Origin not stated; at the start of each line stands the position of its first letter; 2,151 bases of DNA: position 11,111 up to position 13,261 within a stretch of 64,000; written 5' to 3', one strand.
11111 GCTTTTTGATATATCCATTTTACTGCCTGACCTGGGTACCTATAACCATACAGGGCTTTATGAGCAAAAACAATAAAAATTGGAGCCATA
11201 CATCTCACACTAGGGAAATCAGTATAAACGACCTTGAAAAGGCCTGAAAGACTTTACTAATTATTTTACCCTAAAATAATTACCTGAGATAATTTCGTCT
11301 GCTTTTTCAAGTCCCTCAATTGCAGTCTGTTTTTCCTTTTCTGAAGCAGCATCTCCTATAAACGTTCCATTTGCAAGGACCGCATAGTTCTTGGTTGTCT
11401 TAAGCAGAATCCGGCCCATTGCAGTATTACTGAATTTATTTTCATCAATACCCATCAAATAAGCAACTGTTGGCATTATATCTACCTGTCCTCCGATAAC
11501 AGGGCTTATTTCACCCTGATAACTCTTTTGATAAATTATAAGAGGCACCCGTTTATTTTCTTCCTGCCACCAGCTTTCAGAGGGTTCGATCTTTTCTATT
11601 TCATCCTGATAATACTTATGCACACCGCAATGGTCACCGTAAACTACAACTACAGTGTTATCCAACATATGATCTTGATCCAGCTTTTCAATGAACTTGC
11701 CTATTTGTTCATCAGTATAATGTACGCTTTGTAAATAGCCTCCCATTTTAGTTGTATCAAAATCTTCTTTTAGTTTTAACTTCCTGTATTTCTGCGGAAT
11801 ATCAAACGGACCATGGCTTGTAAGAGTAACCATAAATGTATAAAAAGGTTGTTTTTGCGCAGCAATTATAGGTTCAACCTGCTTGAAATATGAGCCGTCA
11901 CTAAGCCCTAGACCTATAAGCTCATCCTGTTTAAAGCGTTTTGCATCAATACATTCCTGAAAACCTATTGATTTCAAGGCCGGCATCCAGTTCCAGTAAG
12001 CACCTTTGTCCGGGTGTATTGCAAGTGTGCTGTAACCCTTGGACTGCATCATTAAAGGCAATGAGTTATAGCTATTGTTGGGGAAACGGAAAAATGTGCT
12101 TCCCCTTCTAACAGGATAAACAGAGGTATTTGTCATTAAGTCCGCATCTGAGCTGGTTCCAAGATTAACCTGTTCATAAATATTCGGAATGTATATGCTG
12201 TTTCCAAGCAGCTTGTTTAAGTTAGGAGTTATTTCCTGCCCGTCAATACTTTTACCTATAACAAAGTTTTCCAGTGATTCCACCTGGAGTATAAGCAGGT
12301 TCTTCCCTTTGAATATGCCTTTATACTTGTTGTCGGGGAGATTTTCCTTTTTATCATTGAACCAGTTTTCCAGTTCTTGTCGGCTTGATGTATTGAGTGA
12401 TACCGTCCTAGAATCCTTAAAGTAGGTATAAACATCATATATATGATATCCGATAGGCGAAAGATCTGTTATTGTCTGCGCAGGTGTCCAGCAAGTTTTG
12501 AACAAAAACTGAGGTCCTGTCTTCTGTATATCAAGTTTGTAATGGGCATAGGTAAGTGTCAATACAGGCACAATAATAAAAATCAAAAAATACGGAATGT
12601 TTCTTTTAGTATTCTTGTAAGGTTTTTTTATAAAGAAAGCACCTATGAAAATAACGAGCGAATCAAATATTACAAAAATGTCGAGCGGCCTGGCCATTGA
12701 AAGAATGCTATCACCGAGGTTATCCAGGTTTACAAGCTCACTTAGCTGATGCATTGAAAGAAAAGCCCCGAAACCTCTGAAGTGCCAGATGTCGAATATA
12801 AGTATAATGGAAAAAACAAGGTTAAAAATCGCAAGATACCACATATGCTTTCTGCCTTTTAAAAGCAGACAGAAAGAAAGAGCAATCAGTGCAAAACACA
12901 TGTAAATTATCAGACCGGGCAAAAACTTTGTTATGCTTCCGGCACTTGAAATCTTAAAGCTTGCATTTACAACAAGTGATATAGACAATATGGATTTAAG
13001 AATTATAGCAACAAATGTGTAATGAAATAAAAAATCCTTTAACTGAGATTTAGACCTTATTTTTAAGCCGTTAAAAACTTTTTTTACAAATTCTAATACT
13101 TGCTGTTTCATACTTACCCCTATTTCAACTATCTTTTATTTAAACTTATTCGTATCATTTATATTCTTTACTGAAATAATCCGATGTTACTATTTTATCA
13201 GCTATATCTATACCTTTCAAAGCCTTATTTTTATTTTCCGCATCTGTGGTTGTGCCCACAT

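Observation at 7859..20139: Four tandem LtaS/MdoB-family paralogs bracketed by two paralogous membrane GT2 synthases, next to a cytoplasmic GH15: a possibly uncharacterised envelope-polymer system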

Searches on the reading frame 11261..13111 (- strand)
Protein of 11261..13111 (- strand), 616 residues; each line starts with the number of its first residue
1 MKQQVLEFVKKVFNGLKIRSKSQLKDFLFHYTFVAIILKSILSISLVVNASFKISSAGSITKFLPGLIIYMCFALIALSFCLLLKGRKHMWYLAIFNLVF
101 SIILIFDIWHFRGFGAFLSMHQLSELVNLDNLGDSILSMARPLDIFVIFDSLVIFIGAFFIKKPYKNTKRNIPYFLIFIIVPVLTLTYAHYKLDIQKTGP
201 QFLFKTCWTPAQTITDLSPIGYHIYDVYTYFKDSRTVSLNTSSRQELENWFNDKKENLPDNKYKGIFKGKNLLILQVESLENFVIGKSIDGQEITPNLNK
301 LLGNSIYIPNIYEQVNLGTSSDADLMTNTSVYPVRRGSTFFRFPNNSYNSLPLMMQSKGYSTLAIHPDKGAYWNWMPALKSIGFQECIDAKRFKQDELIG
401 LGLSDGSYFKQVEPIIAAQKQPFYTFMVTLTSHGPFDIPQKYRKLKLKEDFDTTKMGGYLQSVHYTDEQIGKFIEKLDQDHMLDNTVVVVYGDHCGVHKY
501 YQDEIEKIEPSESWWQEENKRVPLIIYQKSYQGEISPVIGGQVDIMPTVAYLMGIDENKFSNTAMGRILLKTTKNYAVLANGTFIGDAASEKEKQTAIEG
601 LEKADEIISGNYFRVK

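Call 3: search_protein_families(library=pfam, proteins=[window:11261-13111:-])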
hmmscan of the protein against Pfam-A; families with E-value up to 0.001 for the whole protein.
window:11261-13111:- (616 aa): 2 families
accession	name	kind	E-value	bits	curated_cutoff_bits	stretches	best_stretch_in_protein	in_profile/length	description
PF00884.28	Sulfatase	-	7.8e-36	124.3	25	1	270-555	1-301/301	Sulfatase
PF01663.27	Phosphodiest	-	0.00059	20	23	0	459-510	184-237/342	Type I phosphodiesterase / nucleotide pyrophosphatase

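Call 4: search_protein_families(library=ncbifam, proteins=[window:11261-13111:-])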
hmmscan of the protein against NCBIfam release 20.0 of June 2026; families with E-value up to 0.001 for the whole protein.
window:11261-13111:- (616 aa): 7 families
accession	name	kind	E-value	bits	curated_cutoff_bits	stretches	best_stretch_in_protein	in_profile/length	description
NF053595.1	LptchSynLtaSGpos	equivalog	2.1e-97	327.2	970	1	33-591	5-563/626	lipoteichoic acid synthase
TIGR03417.1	chol_sulfatase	equivalog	5e-12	45.5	433.45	1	458-575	254-366/500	choline-sulfatase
NF010322.0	PRK13759.1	equivalog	5.7e-09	35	481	1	447-549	258-359/486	arylsulfatase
NF038282.1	LapC_YejM_PbgA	exception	1.1e-06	27.3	825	1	452-576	407-523/584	LPS biosynthesis-modulating metalloenzyme YejM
NF045661.1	HdlasePehA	equivalog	7e-06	24.9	900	1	419-559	244-381/506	phosphoric/sulfuric ester hydrolase PehA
NF003000.0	PRK03776.1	equivalog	3.7e-05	22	574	1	416-505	319-406/763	phosphatidylglycerol--membrane-oligosaccharide glycerophosphotransferase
NF009027.0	PRK12363.1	equivalog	8.8e-05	21.3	572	1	353-574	244-460/703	phosphoglycerol transferase I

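Call 46: search_solved_structures(query=window:11261-13111:-, show_alignments=5, max_evalue=1e-30)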
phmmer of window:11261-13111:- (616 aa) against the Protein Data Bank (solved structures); distinct sequences matched with E-value up to 1e-30: 5.
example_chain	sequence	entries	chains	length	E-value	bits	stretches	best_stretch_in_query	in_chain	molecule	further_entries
2w8d_A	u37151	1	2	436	5.8e-57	196.6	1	242-587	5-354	PROCESSED GLYCEROL PHOSPHATE LIPOTEICHOIC ACID SYNTHASE 2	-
4uoo_A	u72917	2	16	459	3.5e-53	184.2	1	223-586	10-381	LIPOTEICHOIC ACID SYNTHASE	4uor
2w5r_A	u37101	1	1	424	9.7e-52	179.4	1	253-585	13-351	PROCESSED GLYCEROL PHOSPHATE LIPOTEICHOIC ACID SYNTHASE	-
2w5q_A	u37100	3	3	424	1.1e-51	179.2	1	253-585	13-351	PROCESSED GLYCEROL PHOSPHATE LIPOTEICHOIC ACID SYNTHASE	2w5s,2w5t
4uop_A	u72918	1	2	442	7.6e-47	163.2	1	259-577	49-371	LIPOTEICHOIC ACID PRIMASE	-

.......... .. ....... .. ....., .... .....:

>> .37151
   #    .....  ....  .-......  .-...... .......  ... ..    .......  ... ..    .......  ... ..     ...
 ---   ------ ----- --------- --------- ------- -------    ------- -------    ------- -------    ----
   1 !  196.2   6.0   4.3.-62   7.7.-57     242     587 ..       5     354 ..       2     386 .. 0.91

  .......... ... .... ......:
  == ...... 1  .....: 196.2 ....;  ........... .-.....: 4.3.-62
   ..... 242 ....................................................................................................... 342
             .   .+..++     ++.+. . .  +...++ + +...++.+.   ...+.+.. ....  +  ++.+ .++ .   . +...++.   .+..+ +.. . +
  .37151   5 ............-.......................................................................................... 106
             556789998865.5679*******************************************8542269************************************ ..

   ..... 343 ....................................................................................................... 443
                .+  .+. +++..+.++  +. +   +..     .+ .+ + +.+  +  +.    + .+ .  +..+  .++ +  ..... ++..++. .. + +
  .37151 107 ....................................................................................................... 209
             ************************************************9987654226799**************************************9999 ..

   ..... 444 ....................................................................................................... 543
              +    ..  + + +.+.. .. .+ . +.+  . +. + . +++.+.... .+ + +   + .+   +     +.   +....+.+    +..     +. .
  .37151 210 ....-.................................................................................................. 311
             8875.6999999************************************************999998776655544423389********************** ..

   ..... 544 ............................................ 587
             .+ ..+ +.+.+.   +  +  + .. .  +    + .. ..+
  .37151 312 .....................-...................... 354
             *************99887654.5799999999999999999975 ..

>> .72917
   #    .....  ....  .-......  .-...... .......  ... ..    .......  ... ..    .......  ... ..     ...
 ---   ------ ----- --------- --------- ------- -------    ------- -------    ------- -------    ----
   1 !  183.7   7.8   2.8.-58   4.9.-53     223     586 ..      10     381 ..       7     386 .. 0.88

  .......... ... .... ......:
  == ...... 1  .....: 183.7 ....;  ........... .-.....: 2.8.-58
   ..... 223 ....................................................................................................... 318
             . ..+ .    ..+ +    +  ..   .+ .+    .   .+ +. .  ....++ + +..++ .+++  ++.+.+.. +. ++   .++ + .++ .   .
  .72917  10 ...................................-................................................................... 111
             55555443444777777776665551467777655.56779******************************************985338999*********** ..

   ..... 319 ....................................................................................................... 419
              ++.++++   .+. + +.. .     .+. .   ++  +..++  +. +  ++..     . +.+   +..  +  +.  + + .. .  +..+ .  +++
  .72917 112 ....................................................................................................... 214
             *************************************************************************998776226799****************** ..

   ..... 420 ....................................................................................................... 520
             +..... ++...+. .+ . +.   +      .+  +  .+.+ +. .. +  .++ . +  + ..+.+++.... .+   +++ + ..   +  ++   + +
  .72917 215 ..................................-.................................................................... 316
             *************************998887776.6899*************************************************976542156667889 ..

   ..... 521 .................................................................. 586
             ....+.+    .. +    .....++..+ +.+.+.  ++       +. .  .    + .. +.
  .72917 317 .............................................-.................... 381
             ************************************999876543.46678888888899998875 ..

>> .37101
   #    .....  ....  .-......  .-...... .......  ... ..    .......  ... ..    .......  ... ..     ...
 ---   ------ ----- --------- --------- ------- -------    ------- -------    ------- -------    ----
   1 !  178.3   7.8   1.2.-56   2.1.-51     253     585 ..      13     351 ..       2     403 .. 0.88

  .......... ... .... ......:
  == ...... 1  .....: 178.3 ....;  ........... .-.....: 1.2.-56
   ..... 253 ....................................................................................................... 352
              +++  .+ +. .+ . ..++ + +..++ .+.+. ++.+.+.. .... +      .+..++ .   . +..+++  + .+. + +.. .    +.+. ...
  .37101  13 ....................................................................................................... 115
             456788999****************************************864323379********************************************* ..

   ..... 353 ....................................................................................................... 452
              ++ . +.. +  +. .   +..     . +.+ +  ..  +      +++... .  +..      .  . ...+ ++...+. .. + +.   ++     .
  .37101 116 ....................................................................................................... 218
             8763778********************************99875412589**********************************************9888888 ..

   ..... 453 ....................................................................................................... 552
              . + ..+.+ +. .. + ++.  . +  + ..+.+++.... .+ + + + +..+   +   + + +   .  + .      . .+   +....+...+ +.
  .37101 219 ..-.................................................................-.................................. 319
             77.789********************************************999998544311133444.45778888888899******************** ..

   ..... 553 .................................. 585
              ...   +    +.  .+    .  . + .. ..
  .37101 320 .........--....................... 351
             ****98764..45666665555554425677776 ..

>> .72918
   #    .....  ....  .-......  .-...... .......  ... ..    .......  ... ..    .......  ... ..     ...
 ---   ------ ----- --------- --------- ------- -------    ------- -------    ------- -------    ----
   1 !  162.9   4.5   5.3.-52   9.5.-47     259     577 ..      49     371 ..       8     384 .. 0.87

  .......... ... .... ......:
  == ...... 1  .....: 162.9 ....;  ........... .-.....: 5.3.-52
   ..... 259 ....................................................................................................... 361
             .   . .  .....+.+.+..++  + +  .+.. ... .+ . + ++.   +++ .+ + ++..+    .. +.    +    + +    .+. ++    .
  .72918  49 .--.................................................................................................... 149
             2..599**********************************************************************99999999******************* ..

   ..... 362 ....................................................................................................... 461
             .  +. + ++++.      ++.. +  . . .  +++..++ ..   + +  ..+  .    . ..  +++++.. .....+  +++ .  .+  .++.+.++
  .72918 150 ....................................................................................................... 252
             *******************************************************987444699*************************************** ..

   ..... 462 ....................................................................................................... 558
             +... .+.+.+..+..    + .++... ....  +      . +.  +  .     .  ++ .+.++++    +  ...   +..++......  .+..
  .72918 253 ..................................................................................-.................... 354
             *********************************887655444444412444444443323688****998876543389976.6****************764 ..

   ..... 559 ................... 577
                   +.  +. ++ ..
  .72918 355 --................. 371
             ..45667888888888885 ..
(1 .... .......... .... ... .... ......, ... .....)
